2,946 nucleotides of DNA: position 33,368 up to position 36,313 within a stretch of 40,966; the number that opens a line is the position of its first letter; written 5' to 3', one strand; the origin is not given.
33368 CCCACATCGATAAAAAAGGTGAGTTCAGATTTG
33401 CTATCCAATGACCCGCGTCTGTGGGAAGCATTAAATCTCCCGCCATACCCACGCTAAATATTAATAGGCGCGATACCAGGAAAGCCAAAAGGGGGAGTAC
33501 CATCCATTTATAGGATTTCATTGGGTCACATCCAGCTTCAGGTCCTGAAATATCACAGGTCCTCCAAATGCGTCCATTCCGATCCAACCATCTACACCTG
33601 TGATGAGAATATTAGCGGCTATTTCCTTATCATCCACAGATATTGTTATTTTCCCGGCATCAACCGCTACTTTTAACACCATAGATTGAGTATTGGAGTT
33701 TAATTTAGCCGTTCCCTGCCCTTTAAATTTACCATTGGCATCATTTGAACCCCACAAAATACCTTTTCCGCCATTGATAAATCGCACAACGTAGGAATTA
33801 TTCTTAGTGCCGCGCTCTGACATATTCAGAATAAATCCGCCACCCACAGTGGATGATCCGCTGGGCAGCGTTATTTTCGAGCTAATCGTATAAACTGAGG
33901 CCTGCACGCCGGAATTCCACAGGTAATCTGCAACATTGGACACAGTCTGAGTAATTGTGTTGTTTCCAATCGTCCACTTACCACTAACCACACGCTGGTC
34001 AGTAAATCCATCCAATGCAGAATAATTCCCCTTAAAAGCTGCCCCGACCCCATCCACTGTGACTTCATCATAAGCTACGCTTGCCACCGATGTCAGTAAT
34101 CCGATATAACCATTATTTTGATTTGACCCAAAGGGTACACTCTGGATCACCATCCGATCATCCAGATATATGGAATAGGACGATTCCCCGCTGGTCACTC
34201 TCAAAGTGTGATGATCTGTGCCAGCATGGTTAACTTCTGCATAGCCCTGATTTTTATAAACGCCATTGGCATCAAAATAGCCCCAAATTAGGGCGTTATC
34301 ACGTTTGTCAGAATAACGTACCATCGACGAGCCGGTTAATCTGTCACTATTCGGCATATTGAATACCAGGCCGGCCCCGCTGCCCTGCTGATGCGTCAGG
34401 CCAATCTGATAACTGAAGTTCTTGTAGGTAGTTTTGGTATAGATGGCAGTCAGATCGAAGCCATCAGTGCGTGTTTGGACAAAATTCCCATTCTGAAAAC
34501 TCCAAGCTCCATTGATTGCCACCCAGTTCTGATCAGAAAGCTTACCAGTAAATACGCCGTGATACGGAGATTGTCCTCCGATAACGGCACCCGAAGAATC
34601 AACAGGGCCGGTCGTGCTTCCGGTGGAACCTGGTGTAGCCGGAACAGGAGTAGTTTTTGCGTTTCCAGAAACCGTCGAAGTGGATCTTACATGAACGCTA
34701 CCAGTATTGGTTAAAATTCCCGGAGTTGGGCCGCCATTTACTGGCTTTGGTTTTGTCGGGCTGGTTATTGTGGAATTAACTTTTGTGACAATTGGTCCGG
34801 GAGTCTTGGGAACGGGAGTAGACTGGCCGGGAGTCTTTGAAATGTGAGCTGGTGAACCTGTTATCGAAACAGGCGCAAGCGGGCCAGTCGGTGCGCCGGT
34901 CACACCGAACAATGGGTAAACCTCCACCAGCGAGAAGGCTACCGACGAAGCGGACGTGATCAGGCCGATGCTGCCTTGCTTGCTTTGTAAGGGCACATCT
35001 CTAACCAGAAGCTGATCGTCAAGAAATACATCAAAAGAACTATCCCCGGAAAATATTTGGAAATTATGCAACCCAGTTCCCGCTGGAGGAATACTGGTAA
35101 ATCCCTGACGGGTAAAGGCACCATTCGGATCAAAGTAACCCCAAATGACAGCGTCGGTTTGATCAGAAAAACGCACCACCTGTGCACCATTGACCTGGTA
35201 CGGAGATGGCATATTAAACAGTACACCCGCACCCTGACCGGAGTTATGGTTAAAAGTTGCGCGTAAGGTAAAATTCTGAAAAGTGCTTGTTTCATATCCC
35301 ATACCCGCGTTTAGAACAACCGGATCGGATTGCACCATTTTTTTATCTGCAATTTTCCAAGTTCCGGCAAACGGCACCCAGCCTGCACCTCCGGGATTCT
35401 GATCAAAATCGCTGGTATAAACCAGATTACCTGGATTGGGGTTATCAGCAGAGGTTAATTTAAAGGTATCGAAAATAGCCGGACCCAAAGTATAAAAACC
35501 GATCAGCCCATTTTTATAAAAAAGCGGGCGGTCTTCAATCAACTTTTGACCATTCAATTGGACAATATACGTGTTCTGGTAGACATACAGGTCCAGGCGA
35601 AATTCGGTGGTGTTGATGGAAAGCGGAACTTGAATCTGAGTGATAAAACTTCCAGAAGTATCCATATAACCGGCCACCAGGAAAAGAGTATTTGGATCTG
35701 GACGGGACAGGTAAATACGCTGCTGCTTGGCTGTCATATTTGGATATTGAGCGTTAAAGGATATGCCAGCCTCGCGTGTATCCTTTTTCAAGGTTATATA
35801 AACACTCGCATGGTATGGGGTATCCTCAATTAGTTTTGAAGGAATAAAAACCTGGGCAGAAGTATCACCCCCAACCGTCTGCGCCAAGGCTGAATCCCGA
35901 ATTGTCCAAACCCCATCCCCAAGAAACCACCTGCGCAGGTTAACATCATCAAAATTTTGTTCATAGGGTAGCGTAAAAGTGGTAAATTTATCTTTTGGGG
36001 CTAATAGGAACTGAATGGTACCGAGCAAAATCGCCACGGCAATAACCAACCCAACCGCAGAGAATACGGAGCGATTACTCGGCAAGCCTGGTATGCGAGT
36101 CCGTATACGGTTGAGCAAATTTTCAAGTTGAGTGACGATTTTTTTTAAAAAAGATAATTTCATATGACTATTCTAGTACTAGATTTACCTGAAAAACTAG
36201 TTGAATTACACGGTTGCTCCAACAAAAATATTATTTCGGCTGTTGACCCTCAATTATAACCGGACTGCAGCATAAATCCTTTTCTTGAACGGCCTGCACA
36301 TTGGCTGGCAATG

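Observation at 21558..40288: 18.7-kb unidirectional 14-gene cluster combining glycan assembly, unknown large envelope proteins and two signalling layers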

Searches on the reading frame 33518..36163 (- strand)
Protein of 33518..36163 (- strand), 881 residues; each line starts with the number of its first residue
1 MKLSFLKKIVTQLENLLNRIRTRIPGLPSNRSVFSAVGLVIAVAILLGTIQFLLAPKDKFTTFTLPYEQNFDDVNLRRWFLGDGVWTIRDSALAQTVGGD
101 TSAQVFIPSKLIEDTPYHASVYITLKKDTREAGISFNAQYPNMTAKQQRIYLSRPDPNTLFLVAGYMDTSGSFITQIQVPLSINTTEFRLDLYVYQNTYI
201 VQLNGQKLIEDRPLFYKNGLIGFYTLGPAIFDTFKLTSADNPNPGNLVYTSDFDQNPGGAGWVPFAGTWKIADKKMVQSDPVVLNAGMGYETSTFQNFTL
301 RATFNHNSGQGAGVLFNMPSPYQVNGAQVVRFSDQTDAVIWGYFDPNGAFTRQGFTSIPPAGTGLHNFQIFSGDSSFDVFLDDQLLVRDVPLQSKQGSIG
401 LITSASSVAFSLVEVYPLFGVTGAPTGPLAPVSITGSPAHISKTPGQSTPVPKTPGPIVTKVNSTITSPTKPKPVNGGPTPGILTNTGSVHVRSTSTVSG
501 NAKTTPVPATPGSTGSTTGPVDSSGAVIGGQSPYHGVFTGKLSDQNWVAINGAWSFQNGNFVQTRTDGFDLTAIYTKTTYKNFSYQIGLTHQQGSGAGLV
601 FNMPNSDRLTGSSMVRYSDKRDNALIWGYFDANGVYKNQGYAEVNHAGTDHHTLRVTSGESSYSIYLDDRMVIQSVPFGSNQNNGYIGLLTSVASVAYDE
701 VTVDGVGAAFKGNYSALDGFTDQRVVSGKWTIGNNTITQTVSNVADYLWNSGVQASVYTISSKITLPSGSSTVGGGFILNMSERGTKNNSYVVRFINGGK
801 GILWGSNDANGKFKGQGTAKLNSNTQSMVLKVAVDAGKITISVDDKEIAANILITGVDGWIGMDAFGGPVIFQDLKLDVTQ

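Call 4: search_protein_families(library=pfam, proteins=[window:33518-36163:-], max_evalue=0.01)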
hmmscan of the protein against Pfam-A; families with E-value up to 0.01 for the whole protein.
window:33518-36163:- (881 aa): 1 family
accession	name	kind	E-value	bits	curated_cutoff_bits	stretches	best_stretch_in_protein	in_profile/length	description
PF06439.18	3keto-disac_hyd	-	3.7e-10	40.6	26.8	1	545-703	12-186/187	3-keto-disaccharide hydrolase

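Call 6: search_protein_families(library=ncbifam, proteins=[window:33518-36163:-], max_evalue=0.01)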
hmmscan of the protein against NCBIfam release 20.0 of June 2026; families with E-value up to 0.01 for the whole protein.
window:33518-36163:- (881 aa): 0 families

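Call 9: find_encoding_contigs(protein=window:33518-36163:-, flank=10000, max_places=6)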
Protein window:33518-36163:- (881 aa): no gene with exactly this product is on record in the collection.

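Call 23: find_homologous_proteins(query=window:33518-36163:-)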
Query window:33518-36163:- (881 aa): 139 proteins with E <= 0.001 among 8000 candidates; the best 120 are listed.
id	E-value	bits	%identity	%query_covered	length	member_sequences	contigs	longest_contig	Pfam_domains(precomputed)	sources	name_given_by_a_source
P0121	0.0e+0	1991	100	100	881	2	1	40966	PF06439.19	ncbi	-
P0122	0.0e+0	1462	72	100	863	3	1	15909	PF06439.19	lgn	-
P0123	0.0e+0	1442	72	100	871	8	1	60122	PF06439.19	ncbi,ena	-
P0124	0.0e+0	1337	67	100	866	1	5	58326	PF06439.19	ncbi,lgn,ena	-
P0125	0.0e+0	1300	64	100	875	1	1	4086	PF06439.19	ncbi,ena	-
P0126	0.0e+0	1278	63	99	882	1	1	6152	PF06439.19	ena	-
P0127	0.0e+0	1273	64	99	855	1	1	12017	PF06439.19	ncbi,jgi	jgi:hypothetical protein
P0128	0.0e+0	1273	63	99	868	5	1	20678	PF06439.19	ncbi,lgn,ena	-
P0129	0.0e+0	1246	62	99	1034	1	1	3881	PF06439.19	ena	-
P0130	0.0e+0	1240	60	100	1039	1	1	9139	PF06439.19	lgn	-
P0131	0.0e+0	1239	61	99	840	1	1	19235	PF06439.19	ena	-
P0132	0.0e+0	1232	60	100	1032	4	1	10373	PF06439.19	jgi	jgi:hypothetical protein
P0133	0.0e+0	1229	61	100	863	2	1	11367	PF06439.19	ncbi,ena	-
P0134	0.0e+0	1185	58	98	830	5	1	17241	PF06439.19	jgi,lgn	jgi:hypothetical protein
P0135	0.0e+0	1174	59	99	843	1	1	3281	PF06439.19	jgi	jgi:hypothetical protein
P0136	0.0e+0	1170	58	100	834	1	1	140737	PF06439.19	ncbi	ncbi:MAG: hypothetical protein U0Z26_06540 [Anaerolineales bacterium]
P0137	0.0e+0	1167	58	99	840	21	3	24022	PF06439.19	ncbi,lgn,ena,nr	ncbi:MAG TPA: hypothetical protein PLM13_13705 [Anaerolineales bacterium]|nr:hypothetical protein [A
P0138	0.0e+0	1152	65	47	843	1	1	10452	PF06439.19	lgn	-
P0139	0.0e+0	1148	63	47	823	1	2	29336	PF06439.19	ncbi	-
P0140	0.0e+0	1146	56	100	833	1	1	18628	PF06439.19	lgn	-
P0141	0.0e+0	1143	63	48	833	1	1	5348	PF06439.19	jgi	jgi:hypothetical protein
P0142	0.0e+0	1142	64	48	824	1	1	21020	PF06439.19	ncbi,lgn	ncbi:MAG: hypothetical protein ACOY0R_05320 [Chloroflexota bacterium]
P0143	0.0e+0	1138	57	100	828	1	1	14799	PF06439.19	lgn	-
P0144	0.0e+0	1137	58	100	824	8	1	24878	PF06439.19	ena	-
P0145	0.0e+0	1136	57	99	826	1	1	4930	PF06439.19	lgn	-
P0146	0.0e+0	1135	56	98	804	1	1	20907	PF06439.19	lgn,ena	-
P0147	0.0e+0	1132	65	48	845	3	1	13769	PF06439.19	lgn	-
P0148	0.0e+0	1125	57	100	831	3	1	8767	PF06439.19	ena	-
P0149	0.0e+0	1123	55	99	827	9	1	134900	PF06439.19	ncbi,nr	ncbi:MAG: hypothetical protein IPG44_10860 [Anaerolineales bacterium]|nr:hypothetical protein [Anaer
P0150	0.0e+0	1123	57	100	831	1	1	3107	PF06439.19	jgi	-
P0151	0.0e+0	1122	56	100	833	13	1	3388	PF06439.19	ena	-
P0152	0.0e+0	1122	57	97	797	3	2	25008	PF06439.19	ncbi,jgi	jgi:hypothetical protein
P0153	0.0e+0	1121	57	100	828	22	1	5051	PF06439.19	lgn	-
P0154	0.0e+0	1119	57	99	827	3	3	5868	PF06439.19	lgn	-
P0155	0.0e+0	1118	57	99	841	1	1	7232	PF06439.19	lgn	-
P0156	0.0e+0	1116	56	98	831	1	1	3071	PF06439.19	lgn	-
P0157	0.0e+0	1116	57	97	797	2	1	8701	PF06439.19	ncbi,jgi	jgi:hypothetical protein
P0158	0.0e+0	1115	57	99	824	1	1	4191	PF06439.19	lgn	-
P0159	0.0e+0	1115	56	99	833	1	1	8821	PF06439.19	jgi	jgi:hypothetical protein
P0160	0.0e+0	1115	55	99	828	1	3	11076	PF06439.19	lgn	-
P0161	0.0e+0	1115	55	99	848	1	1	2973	PF06439.19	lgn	-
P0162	0.0e+0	1114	54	100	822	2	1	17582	PF06439.19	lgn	-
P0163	0.0e+0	1113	55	99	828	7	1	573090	PF06439.19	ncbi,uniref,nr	ncbi:MAG: hypothetical protein IPG80_18250 [Anaerolineales bacterium]|uniref:family 16 glycoside hyd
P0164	0.0e+0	1113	57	97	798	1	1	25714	PF06439.19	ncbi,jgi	jgi:hypothetical protein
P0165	0.0e+0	1112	56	100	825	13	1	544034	PF06439.19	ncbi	ncbi:MAG: hypothetical protein U0V18_05855 [Anaerolineales bacterium]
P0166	0.0e+0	1110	56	100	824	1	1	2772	PF06439.19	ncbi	-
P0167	0.0e+0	1108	55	99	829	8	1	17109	PF06439.19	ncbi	-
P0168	0.0e+0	1107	61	48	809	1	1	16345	PF06439.19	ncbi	-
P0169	0.0e+0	1107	54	100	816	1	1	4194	PF06439.19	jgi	-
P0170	0.0e+0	1106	55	100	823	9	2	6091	PF06439.19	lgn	-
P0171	0.0e+0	1106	55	100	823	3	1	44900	PF06439.19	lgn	-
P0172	0.0e+0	1104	60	48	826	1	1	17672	PF06439.19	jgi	-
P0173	0.0e+0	1098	56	97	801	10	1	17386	PF06439.19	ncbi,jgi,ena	jgi:hypothetical protein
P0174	0.0e+0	1095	55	99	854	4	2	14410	PF06439.19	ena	-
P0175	0.0e+0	1082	54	100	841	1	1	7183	PF06439.19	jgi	jgi:hypothetical protein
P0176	0.0e+0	1078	56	97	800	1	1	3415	PF06439.19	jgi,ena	jgi:hypothetical protein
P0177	0.0e+0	1077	58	96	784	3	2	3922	PF06439.19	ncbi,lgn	-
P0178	7.0e-294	996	51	99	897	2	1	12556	PF06439.19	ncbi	-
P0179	1.1e-287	975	51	99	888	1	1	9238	PF06439.19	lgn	-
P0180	2.0e-285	968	50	99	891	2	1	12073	PF06439.19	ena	-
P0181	3.5e-281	954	50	99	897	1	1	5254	PF06439.19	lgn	-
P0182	4.6e-276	937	48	99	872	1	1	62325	PF06439.19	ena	-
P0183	4.5e-273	927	48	100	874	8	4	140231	PF06439.19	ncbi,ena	-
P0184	2.0e-269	915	47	99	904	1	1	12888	PF06439.19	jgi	jgi:hypothetical protein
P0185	9.3e-267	906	47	100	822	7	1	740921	PF06439.19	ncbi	-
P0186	2.9e-265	901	49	95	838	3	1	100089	PF06439.19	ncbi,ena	-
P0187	4.6e-264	897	44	100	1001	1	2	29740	PF06439.19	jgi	-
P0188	8.8e-261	886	49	95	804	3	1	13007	PF06439.19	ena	-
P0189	2.5e-259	881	54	57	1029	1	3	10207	PF06439.19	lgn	-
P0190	3.2e-259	881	49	94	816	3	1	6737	PF06439.19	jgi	-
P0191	2.1e-258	878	45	100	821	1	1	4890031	PF06439.19,PF13385.14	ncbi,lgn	ncbi:MAG: hypothetical protein U0V02_10220 [Anaerolineales bacterium]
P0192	4.6e-255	867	47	94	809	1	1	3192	PF06439.19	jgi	jgi:hypothetical protein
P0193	1.4e-252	859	61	42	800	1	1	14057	PF06439.19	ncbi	ncbi:MAG: hypothetical protein ACKOC5_11330 [Chloroflexota bacterium]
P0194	1.7e-248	845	46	95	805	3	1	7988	PF06439.19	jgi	jgi:hypothetical protein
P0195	4.5e-248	844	47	99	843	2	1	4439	PF06439.19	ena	-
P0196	1.4e-247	842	46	96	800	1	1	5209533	PF06439.19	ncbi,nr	ncbi:MAG: hypothetical protein JSV68_10415 [Anaerolineaceae bacterium]|nr:MAG: hypothetical protein 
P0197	1.3e-246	839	60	43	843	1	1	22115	PF06439.19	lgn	-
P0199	5.0e-245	834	46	96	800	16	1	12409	PF06439.19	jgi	jgi:hypothetical protein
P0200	5.0e-231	788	43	96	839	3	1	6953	PF06439.19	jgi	jgi:hypothetical protein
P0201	1.1e-226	773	41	96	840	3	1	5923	PF06439.19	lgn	-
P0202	2.8e-226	772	54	72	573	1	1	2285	PF06439.19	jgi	jgi:hypothetical protein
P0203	6.8e-226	771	43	95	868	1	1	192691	PF06439.19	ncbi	ncbi:MAG: hypothetical protein U0175_17880 [Caldilineaceae bacterium]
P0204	4.4e-224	765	42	100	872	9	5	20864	PF06439.19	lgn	-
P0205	5.3e-224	764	50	50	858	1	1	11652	PF06439.19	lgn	-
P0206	1.4e-223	763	41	99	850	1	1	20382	PF06439.19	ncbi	-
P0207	3.6e-221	755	42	96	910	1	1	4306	PF06439.19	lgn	-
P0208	3.8e-221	755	42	94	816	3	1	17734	PF06439.19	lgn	-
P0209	7.2e-221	754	42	98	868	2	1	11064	PF06439.19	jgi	jgi:hypothetical protein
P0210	2.0e-220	753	42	94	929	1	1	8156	PF06439.19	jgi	jgi:hypothetical protein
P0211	5.0e-219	748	41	98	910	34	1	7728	PF06439.19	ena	-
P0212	5.6e-219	748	42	94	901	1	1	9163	PF06439.19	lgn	-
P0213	2.1e-217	743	42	94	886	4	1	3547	PF06439.19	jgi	jgi:hypothetical protein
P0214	3.5e-216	739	43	94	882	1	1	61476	PF06439.19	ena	-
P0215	6.9e-216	738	42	94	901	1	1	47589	PF06439.19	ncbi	-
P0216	9.3e-214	730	41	96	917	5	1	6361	PF06439.19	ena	-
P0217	1.9e-213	729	43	94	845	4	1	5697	PF06439.19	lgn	-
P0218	5.9e-212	725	40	98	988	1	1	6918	PF06439.19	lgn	-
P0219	3.2e-210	719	49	46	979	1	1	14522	PF06439.19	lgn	-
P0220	6.0e-210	718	41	95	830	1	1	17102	PF06439.19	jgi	jgi:hypothetical protein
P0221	1.0e-209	717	42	94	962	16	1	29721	PF06439.19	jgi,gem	-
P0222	1.7e-209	716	40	98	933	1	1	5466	PF06439.19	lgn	-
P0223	6.0e-209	715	49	44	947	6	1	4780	PF06439.19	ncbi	-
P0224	6.4e-208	711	48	46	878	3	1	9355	PF06439.19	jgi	-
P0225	1.7e-207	710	41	94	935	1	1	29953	PF06439.19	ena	-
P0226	6.7e-206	704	40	98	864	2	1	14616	PF06439.19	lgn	-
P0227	1.6e-205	703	42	93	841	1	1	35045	PF06439.19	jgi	jgi:hypothetical protein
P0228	7.4e-205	701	39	98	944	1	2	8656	PF06439.19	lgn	-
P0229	1.1e-204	700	39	98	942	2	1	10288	PF06439.19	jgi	-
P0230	3.1e-204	699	46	45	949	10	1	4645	PF06439.19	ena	-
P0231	1.4e-200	687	39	95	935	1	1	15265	PF06439.19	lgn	-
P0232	6.6e-200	685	40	93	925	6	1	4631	PF06439.19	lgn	-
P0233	2.9e-196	673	37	96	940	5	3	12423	PF06439.19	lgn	-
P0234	4.5e-196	672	46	42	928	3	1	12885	PF06439.19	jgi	jgi:hypothetical protein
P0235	2.6e-195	669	46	44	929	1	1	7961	PF06439.19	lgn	-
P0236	2.9e-175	603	42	77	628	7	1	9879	PF06439.19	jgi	jgi:hypothetical protein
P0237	7.4e-170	585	35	98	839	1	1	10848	PF06439.19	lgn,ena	-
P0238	1.1e-168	581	42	78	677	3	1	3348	PF06439.19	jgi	jgi:hypothetical protein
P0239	4.1e-168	579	35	96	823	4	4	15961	PF06439.19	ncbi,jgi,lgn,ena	-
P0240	1.5e-163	564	34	99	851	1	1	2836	PF06439.19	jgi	-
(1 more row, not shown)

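Call 24: list_cluster_members(proteins=[P0121])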
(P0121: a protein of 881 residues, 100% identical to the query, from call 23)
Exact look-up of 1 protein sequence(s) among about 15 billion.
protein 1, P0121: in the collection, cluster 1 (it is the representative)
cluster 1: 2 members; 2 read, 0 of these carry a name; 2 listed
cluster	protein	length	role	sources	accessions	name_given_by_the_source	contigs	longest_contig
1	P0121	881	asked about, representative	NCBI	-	-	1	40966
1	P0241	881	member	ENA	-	-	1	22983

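Call 60: predict_structure(alignment_id=A2)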
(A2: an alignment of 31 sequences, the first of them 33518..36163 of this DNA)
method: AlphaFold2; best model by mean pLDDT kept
length: 881 residues; sequences in the alignment: 31
mean_pLDDT: 78.8   pTM: 0.37
mean pLDDT of the five models: 78.8, 78.4, 78.1, 77.2, 77.1
residues with pLDDT >= 90: 325; 70-90: 380; 50-70: 56; < 50: 120
segments of 3 or more residues with pLDDT < 50: 54-58, 419-523, 712-718
pLDDT, mean of each block of 10 residues (from residue 1): 65 72 55 67 79 54 79 82 86 81 91 88 90 94 91 88 92 90 76 91 81 91 94 82 67 74 88 92 90 78 93 93 92 92 90 90 91 84 81 86 95 72 24 29 33 33 29 32 33 28 30 34 68 85 91 91 92 94 93 93 92 93 90 87 78 90 85 83 92 93 78 47 73 83 87 89 91 92 83 93 90 89 87 91 94 82 92 91 79
secondary structure, 60 per line:
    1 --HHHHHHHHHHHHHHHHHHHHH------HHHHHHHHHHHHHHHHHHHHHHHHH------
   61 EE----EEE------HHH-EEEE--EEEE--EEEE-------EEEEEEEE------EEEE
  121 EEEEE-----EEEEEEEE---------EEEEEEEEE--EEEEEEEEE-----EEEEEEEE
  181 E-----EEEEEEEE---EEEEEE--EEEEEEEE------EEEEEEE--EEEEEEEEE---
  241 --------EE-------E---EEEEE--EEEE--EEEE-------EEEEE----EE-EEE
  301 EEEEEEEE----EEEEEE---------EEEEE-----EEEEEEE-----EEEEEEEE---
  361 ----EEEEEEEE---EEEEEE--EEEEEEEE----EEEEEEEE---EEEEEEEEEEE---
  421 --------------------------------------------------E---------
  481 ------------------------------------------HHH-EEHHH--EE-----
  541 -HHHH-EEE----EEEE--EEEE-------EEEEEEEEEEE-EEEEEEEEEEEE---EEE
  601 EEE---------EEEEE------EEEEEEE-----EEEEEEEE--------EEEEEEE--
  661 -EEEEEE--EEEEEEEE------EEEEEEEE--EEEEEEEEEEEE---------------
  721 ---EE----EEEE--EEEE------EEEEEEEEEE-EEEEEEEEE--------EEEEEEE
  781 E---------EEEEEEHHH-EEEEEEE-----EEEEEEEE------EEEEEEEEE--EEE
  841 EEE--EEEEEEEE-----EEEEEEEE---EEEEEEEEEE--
elements in order (helices of 4 or more, strands of 3 or more residues): H3-23 H30-54 E67-69 E80-83 E86-89 E92-95 E103-110 E117-125 E131-138 E148-156 E159-167 E173-181 E187-194 E198-203 E206-213 E220-226 E229-237 E262-266 E269-272 E275-278 E286-290 E298-308 E313-318 E328-332 E338-344 E350-357 E365-372 E376-381 E384-391 E396-403 E407-417 H542-545 E547-549 E554-557 E560-563 E571-581 E583-594 E598-603 E613-617 E624-630 E636-643 E652-658 E662-667 E670-677 E684-691 E694-705 E730-733 E736-739 E746-755 E757-765 E774-781 E791-796 E801-807 E813-820 E827-835 E838-843 E846-853 E859-866 E870-879

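Call 64: fold_search(model_id=the predicted structure, library=pdb)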
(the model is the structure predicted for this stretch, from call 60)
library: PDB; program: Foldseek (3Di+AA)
matches with E <= 10: 1751; with E <= 0.001: 477
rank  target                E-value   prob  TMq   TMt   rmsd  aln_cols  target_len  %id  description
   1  3poy_A                3.3e-15  1.00  0.12  0.11  25.8       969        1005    7  Crystal Structure of the alpha-Neurexin-1 ectodomain, LNS 2-6 (released 2011-06-08)
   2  3qcw_A                6.3e-14  1.00  0.12  0.11  25.9       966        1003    8  Structure of neurexin 1 alpha (domains LNS1-LNS6), no splice inserts (released 2011-06-15)
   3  3r05_A                1.4e-13  1.00  0.15  0.13  26.0       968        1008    8  Structure of neurexin 1 alpha (domains LNS1-LNS6), with splice insert SS3 (released 2011-06-15)
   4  4jqt_A                5.9e-13  1.00  0.16  0.30  18.5       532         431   13  Crystal structure of a putative glycosyl hydrolase (BT3469) from Bacteroides thetaiotaomicron VPI-5482 at 2.49 A resol (released 2013-04-17)
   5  5xau_A                1.4e-11  1.00  0.12  0.16  32.6       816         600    9  Crystal structure of integrin binding fragment of laminin-511 (released 2017-09-20)
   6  5xau_D                4.0e-11  1.00  0.12  0.17  31.8       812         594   11  Crystal structure of integrin binding fragment of laminin-511 (released 2017-09-20)
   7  7cec_C                3.0e-10  1.00  0.12  0.17  26.5       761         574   10  Structure of alpha6beta1 integrin in complex with laminin-511 (released 2021-06-23)
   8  2wsu_D                2.3e-09  1.00  0.12  0.33  20.6       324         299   14  Galectin domain of porcine adenovirus type 4 NADC-1 isolate fibre (released 2010-08-11)
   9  4han_A                3.7e-09  1.00  0.12  0.33  17.8       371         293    8  Crystal structure of Galectin 8 with NDP52 peptide (released 2013-03-20)
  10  2wsu_B                4.3e-09  1.00  0.12  0.32  20.5       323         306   14  Galectin domain of porcine adenovirus type 4 NADC-1 isolate fibre (released 2010-08-11)
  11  3wv6_A                4.5e-09  1.00  0.13  0.36  16.0       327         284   11  Crystal Structure of a protease-resistant mutant form of human galectin-9 (released 2015-05-20)
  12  8yzq_G                5.1e-09  1.00  0.12  0.35  15.9       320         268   13  Toxascaris leonina galectin (Tl-gal) W77F/W212F oligomer (released 2025-04-09)
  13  8yzq_A                6.5e-09  1.00  0.12  0.38  16.0       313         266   10  Toxascaris leonina galectin (Tl-gal) W77F/W212F oligomer (released 2025-04-09)
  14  2wsu_A                6.8e-09  1.00  0.12  0.33  20.7       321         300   14  Galectin domain of porcine adenovirus type 4 NADC-1 isolate fibre (released 2010-08-11)
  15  8yzq_E                7.1e-09  1.00  0.12  0.36  16.4       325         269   11  Toxascaris leonina galectin (Tl-gal) W77F/W212F oligomer (released 2025-04-09)
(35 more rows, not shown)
